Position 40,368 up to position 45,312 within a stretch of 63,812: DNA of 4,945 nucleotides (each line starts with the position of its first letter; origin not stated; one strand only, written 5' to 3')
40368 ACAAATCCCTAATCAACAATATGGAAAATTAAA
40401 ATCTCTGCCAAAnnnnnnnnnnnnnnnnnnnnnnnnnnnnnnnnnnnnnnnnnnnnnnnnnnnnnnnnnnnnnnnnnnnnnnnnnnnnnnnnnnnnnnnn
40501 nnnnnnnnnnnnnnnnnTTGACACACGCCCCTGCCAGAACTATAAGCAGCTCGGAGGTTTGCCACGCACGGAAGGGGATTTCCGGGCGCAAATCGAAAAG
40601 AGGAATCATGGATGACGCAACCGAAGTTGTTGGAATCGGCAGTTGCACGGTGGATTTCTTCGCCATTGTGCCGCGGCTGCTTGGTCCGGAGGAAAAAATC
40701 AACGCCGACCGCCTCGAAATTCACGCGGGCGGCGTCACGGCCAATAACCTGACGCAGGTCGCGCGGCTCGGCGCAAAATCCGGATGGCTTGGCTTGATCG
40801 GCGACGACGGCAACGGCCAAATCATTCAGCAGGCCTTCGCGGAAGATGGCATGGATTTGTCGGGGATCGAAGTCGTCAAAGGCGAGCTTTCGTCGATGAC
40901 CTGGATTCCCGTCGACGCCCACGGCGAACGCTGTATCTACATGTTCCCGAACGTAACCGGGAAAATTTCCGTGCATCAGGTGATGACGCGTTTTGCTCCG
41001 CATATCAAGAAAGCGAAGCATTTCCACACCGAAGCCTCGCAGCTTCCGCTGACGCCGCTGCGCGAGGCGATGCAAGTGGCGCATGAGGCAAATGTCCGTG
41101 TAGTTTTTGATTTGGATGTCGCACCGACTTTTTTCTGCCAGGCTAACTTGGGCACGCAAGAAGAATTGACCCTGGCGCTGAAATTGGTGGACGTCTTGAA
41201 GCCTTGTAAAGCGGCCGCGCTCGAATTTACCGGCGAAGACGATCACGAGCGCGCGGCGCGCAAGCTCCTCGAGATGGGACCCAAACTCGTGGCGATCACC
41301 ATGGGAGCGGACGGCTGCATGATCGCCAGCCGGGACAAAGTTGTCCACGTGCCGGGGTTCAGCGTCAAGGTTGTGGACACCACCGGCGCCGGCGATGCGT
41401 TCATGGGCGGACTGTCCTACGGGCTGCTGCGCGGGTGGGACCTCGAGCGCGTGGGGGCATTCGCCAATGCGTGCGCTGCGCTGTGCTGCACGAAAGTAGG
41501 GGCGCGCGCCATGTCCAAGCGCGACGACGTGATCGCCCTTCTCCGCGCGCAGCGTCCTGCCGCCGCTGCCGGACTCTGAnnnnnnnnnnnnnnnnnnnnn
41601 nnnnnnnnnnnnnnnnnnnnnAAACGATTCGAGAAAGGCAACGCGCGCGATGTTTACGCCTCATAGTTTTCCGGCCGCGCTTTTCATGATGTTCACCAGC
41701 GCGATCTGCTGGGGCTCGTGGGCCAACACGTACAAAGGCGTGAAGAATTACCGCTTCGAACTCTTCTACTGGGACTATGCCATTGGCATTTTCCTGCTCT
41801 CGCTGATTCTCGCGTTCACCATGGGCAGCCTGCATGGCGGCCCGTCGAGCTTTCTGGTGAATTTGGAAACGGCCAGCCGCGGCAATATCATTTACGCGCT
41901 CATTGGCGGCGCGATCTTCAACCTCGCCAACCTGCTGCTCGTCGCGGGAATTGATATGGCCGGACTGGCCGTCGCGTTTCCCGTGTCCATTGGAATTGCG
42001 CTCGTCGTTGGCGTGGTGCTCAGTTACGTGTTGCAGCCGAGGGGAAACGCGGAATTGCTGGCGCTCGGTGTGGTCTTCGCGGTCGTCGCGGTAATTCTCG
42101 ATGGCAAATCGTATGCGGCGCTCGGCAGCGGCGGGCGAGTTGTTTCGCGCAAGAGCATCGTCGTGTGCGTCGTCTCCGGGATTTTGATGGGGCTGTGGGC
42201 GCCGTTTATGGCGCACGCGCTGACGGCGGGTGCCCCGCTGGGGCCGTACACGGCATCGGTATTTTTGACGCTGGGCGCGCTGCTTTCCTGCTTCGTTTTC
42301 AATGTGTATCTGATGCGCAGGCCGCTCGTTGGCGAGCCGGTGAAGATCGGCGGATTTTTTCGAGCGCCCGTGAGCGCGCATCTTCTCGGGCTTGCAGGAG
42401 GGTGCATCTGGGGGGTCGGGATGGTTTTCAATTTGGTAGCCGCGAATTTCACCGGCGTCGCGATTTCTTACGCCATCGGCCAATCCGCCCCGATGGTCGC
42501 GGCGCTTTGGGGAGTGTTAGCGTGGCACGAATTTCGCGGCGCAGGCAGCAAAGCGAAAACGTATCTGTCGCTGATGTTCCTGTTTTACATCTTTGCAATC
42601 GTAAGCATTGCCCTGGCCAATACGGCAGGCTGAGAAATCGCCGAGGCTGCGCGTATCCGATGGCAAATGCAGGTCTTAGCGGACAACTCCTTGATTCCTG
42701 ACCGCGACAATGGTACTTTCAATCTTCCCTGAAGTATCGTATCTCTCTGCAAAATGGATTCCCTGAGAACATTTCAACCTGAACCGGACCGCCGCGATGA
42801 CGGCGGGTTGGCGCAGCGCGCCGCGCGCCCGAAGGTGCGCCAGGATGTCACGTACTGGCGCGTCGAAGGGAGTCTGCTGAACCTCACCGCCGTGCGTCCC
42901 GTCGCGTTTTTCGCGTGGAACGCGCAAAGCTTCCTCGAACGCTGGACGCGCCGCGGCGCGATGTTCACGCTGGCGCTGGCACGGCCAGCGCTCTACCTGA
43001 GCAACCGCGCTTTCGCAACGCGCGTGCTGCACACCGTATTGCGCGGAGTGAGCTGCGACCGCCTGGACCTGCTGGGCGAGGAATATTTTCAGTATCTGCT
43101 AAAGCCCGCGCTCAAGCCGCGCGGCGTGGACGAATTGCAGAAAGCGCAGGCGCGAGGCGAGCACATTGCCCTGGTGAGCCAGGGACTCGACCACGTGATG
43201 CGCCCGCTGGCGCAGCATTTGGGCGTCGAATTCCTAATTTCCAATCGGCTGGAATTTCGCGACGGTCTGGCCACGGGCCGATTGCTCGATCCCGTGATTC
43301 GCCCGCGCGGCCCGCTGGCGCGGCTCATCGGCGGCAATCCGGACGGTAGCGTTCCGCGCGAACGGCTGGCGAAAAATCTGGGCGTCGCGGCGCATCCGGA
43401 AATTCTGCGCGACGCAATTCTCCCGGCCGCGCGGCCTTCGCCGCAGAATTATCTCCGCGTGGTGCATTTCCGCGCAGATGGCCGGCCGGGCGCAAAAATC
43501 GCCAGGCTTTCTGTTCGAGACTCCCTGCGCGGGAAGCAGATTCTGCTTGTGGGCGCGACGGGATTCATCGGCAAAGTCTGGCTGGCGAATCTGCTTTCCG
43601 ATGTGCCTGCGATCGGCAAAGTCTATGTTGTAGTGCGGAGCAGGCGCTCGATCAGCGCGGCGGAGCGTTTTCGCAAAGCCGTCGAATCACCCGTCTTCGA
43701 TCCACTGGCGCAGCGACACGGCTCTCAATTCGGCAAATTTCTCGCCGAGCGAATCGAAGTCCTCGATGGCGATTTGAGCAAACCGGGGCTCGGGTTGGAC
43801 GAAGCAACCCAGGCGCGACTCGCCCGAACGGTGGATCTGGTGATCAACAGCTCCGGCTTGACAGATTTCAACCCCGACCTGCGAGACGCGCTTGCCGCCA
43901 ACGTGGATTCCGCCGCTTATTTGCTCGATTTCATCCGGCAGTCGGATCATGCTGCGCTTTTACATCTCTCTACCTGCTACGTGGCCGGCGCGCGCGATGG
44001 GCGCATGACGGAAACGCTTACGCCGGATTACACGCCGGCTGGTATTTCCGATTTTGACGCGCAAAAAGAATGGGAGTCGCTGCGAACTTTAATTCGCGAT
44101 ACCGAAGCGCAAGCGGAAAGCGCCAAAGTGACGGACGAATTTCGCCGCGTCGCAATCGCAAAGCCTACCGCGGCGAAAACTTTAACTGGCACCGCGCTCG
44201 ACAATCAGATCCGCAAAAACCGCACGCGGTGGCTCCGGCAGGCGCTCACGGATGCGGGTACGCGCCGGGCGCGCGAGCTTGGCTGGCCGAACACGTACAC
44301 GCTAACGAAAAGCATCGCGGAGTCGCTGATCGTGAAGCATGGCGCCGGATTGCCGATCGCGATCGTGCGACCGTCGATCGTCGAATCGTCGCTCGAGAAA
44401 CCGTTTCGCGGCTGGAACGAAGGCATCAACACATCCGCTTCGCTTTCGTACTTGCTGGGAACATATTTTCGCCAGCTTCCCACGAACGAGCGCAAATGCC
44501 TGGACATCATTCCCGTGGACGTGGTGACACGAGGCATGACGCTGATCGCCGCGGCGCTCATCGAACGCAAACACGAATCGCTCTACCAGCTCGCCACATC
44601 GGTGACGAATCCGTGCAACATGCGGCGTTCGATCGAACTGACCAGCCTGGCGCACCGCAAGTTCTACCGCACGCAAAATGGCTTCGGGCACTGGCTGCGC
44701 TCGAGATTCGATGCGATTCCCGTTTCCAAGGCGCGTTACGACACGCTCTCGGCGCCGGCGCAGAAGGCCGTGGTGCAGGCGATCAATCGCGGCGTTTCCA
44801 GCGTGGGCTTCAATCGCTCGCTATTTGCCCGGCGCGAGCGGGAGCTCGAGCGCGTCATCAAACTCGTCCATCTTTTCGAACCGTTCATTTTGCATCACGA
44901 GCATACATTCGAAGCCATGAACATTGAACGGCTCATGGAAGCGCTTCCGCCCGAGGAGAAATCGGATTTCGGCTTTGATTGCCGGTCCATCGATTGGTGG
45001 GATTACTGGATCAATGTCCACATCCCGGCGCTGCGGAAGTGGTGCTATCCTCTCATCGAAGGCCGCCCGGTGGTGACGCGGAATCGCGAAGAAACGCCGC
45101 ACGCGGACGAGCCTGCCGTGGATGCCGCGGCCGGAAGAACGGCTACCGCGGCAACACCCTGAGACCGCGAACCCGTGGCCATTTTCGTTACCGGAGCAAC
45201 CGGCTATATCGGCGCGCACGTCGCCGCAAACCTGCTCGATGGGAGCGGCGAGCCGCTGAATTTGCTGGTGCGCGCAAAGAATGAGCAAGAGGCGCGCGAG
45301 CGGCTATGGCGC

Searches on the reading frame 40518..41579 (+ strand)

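Call 20: search_protein_families(library=pfam, proteins=[window:40518-41579:+], max_evalue=0.01)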
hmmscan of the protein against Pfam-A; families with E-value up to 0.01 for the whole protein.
window:40518-41579:+ (353 aa): 1 family
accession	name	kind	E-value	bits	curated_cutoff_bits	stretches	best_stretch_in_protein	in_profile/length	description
PF00294.29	PfkB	-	1e-59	202.8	25.8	1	35-332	2-298/302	pfkB family carbohydrate kinase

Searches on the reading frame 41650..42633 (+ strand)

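Call 8: search_protein_families(library=pfam, proteins=[window:41650-42633:+], max_evalue=0.01)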
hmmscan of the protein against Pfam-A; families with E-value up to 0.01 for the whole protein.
window:41650-42633:+ (327 aa): 3 families
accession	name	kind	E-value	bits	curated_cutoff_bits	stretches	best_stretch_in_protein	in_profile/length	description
PF07168.17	Ureide_permease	-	8.2e-17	61.4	27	2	40-152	2-118/359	Ureide permease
PF06800.18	Sugar_transport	-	4.2e-06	26.8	26.3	1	53-309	28-268/280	Sugar transport protein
PF07857.17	TMEM144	-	9.8e-05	21.9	26.2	1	243-323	252-331/332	Transmembrane family, TMEM144 of transporters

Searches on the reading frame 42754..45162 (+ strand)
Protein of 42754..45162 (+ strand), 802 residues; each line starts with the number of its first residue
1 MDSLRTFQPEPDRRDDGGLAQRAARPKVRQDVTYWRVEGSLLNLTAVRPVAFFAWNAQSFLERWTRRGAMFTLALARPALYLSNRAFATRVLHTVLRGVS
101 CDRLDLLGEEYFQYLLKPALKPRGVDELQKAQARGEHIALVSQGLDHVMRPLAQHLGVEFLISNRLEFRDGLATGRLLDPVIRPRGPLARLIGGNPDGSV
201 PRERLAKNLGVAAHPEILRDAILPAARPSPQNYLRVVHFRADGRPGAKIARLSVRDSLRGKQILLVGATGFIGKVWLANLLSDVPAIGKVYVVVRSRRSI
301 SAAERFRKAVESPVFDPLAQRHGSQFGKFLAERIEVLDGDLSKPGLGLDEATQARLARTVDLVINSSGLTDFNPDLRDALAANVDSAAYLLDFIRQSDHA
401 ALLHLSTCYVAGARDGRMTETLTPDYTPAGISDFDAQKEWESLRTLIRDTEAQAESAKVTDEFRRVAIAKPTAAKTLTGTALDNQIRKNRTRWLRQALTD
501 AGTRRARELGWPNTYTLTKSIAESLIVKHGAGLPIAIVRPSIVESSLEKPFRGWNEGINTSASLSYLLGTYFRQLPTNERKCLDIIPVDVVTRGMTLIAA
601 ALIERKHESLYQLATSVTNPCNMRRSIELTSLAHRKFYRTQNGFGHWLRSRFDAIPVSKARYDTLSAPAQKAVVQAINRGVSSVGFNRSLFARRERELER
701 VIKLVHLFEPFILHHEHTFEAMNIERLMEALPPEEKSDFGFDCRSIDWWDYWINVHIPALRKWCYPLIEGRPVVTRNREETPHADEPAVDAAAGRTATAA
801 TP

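Call 8: search_protein_families(library=pfam, proteins=[window:42754-45162:+], max_evalue=0.01)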
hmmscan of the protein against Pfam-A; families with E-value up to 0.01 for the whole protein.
window:42754-45162:+ (802 aa): 4 families
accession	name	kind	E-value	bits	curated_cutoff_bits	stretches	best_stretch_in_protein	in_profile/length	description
PF07993.18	NAD_binding_4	-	2.7e-54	184.5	20.1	1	265-594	1-257/258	Male sterility protein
PF12710.13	HAD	-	1.1e-14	55.8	27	1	57-191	24-159/189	haloacid dehalogenase-like hydrolase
PF03015.24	Sterile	-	2.8e-12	47.1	35.4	1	697-764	25-90/93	Male sterility protein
PF01370.27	Epimerase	-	1.6e-07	31.5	20.9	1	263-424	1-134/240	NAD dependent epimerase/dehydratase family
